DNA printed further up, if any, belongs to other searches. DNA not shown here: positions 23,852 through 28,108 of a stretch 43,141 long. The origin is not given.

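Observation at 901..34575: Exact 10-mer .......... (mostly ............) present seven times on both strands, mainly at gene junctions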

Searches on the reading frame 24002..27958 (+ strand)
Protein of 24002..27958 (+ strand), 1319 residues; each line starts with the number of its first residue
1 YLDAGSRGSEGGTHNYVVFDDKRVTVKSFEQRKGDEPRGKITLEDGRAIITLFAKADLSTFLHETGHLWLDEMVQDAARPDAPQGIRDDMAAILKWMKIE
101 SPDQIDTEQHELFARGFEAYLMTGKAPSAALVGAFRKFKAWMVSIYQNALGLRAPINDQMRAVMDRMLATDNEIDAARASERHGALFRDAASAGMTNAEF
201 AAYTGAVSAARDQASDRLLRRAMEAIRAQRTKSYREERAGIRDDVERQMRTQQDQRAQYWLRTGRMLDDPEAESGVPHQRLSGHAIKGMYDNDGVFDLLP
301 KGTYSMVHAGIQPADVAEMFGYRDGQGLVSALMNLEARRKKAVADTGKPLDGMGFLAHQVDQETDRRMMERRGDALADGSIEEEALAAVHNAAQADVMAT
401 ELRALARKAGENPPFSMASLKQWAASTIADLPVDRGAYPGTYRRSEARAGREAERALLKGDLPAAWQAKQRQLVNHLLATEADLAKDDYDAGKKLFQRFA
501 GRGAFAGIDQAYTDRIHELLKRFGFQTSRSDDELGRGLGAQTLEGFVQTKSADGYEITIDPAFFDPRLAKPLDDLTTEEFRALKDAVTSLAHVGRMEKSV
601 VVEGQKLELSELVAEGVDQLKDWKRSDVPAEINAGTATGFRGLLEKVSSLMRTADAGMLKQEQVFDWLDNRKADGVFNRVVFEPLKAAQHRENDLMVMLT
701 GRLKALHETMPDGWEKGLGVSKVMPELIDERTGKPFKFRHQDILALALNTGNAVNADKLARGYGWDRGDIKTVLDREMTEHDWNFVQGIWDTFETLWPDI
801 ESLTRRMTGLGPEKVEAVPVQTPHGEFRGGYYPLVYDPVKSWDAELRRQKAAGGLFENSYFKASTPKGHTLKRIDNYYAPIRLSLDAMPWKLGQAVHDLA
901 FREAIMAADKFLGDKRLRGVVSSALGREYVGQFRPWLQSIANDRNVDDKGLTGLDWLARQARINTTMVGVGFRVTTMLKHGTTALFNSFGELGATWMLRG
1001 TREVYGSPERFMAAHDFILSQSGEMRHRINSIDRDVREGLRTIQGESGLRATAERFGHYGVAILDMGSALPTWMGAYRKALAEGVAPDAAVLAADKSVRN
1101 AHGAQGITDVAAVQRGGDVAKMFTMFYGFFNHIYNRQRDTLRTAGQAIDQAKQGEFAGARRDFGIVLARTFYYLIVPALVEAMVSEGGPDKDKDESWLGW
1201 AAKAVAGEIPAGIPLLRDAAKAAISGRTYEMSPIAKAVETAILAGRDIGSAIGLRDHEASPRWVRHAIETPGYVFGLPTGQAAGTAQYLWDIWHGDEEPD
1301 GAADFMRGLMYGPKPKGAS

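Call 12: search_dna_similar(query=window:24002-27958:+, collection=phages, mode=protein, max_rows=30)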
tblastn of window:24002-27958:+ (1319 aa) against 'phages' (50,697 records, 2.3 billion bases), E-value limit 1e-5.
Records with a match: 50; places in all: 51; records where one place covers at least 80% of the query: 39.
Best place of each record, by identity: <60% 50.
By first word of the organism name: Xanthomonas 15; Vibrio 6; Caudoviricetes 6; Pseudomonas 5; Bordetella 5; Caulobacter 4; Cobetia 1; Microcystis 1; Octadecabacter 1; Nostoc 1; and 5 more.
By host as written in the record: - 17; Xanthomonas albilineans CFBP2523 6; Xanthomonas citri 4; Vibrio splendidus 3; Caulobacter vibrioides CB15 3; Pseudomonas fluorescens UFV 041 2; Bordetella bronchiseptica 2; Pseudomonas lactis 1; and 12 more.
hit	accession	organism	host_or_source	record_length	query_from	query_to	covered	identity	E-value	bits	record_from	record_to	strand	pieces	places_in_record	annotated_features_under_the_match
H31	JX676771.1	Pseudomonas phage AF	soil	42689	29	1316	98%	33.2%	0e+0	606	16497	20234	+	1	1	hypothetical protein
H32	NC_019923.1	Pseudomonas phage AF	soil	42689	29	1316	98%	33.2%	0e+0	606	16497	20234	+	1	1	hypothetical protein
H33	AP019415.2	Pseudomonas phage HU1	Pseudomonas lactis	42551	36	1316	97%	33.3%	6e-178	592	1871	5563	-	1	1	hypothetical protein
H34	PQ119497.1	Cobetia phage Carin1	Cobetia marina DSMZ4741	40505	10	1312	99%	32.3%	0e+0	625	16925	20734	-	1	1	hypothetical protein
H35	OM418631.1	Pseudomonas phage UFJF_PfDIW6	Pseudomonas fluorescens UFV 041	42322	29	1316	98%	32.2%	7e-159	536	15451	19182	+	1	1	hypothetical protein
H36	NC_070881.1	Pseudomonas phage UFJF_PfDIW6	Pseudomonas fluorescens UFV 041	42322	29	1316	98%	32.2%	7e-159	536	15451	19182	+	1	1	hypothetical protein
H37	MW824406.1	Vibrio phage PS25B.1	Vibrio crassostreae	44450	48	1316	96%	28.9%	1e-128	446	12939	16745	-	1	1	hypothetical protein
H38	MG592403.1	Vibrio phage 1.021.A._10N.222.51.F9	Vibrio splendidus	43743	48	1316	96%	28.8%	1e-122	428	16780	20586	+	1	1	coil containing protein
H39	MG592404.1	Vibrio phage 1.021.B._10N.222.51.F9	Vibrio splendidus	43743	48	1316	96%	28.8%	1e-122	428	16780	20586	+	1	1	coil containing protein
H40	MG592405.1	Vibrio phage 1.021.C._10N.222.51.F9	Vibrio splendidus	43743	48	1316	96%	28.8%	1e-122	428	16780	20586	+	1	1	coil containing protein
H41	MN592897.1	Vibrio phage MZH0603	Vibrio variabilis R-40492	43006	48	1314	96%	28.6%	6e-127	441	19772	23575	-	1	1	coil containing protein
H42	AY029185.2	Bordetella phage BPP-1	-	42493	38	1305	96%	27.7%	4e-98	353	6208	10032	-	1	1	bbp10: Bbp10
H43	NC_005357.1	Bordetella phage BPP-1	Bordetella bronchiseptica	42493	38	1305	96%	27.7%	4e-98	353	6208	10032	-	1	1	crystallin beta/gamma motif-containing protein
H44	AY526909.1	Bordetella phage BIP-1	-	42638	38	1305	96%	27.7%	4e-98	353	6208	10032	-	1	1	none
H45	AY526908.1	Bordetella phage BMP-1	-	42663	38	1305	96%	27.7%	4e-98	353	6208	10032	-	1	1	none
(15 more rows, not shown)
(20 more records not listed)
